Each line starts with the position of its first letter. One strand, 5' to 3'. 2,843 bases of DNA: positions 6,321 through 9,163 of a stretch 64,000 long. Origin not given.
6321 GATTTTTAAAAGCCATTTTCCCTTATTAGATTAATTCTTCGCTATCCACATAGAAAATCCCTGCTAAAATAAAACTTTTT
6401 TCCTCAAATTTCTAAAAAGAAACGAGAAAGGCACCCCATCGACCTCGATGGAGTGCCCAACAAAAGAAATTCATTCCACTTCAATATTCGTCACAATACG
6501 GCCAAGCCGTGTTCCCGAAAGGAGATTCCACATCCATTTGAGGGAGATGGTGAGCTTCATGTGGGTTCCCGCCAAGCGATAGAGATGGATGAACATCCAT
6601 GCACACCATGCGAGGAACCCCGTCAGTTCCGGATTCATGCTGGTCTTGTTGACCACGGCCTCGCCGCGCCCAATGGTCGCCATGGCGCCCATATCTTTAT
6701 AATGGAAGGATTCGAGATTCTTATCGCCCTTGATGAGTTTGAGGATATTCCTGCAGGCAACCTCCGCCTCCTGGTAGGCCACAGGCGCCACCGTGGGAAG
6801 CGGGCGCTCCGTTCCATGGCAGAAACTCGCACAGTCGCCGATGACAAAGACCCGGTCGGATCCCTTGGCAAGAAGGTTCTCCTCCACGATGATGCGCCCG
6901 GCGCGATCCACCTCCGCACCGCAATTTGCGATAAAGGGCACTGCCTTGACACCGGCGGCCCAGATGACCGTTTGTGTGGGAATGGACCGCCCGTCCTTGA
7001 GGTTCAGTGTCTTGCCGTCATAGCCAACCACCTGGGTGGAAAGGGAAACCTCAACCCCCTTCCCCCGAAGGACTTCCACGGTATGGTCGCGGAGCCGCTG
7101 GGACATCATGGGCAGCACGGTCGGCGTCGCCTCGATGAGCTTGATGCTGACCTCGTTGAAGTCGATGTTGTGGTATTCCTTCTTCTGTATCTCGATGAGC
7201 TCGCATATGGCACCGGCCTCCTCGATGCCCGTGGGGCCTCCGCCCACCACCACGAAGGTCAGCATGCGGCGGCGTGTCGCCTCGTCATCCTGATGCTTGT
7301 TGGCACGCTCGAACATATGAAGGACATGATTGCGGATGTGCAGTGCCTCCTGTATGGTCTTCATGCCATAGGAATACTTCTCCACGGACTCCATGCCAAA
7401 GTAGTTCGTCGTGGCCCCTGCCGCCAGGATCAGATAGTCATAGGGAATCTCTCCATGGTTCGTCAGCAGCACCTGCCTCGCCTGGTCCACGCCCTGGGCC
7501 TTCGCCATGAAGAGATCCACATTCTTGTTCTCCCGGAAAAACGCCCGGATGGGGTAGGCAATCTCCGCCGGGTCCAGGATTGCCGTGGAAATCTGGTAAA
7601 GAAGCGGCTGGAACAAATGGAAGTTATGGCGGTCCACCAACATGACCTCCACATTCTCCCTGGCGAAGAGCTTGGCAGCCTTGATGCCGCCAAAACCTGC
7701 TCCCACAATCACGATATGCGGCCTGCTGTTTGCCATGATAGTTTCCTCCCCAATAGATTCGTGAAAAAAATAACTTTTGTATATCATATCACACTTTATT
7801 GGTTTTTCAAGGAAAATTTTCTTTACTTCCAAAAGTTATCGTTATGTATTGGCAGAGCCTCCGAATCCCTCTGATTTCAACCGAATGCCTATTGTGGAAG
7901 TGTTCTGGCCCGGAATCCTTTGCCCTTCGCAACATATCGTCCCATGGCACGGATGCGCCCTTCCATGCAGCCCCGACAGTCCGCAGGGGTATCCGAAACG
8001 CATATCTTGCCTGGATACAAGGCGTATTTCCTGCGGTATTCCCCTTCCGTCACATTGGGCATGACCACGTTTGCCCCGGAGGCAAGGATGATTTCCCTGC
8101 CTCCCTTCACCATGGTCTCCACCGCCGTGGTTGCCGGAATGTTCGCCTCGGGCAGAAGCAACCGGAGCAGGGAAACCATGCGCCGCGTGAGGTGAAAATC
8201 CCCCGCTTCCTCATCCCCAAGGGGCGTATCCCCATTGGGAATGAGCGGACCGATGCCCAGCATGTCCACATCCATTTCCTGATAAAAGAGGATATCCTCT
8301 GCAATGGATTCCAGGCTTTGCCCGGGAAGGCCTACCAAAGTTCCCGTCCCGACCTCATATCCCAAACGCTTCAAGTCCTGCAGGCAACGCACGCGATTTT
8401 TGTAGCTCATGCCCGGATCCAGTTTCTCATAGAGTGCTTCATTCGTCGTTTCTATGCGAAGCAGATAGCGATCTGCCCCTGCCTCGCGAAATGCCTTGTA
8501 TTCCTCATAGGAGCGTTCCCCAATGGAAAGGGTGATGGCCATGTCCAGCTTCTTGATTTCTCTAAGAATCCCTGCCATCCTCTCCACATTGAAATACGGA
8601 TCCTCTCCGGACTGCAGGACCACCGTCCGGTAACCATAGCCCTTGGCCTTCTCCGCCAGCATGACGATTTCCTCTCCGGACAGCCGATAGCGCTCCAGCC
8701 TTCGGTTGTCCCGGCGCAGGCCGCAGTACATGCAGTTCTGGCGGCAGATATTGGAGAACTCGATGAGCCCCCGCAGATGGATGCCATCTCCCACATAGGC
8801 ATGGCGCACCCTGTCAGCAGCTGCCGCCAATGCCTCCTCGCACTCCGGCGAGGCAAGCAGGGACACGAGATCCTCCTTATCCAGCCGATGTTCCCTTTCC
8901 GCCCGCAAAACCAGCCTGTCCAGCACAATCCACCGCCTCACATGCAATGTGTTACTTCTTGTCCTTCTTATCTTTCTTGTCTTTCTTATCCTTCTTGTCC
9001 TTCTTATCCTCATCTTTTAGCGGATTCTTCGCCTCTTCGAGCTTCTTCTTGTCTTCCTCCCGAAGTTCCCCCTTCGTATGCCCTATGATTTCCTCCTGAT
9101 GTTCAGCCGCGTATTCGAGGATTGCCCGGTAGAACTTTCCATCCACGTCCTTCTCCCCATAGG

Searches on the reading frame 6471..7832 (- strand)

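Call 77: search_protein_families(library=pfam, proteins=[window:6471-7832:-], max_evalue=0.00001)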
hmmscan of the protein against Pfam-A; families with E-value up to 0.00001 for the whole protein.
window:6471-7832:- (453 aa): 2 families
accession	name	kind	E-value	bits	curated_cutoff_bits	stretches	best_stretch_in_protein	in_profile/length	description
PF07992.20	Pyr_redox_2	-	8.4e-49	167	26.1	1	39-356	2-291/291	Pyridine nucleotide-disulphide oxidoreductase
PF00070.33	Pyr_redox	-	3.9e-11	43.8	22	0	193-274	2-69/82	Pyridine nucleotide-disulphide oxidoreductase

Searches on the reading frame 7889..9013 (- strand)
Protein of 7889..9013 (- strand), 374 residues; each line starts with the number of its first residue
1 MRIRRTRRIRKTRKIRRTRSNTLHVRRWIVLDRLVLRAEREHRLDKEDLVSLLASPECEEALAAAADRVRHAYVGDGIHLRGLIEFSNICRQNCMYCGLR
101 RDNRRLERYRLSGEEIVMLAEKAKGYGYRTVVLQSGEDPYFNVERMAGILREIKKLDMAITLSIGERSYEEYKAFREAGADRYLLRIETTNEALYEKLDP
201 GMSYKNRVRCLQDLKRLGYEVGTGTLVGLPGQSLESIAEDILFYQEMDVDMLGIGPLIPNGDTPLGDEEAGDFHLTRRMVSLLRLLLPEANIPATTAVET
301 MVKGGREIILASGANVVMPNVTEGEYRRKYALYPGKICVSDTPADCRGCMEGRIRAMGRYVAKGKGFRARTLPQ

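Call 77: search_protein_families(library=pfam, proteins=[window:7889-9013:-], max_evalue=0.00001)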
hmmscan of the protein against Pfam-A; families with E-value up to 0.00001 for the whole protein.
window:7889-9013:- (374 aa): 1 family
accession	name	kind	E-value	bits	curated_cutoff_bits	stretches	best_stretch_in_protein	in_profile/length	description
PF04055.27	Radical_SAM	-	4.1e-24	86.1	29.5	1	84-241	1-163/166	Radical SAM superfamily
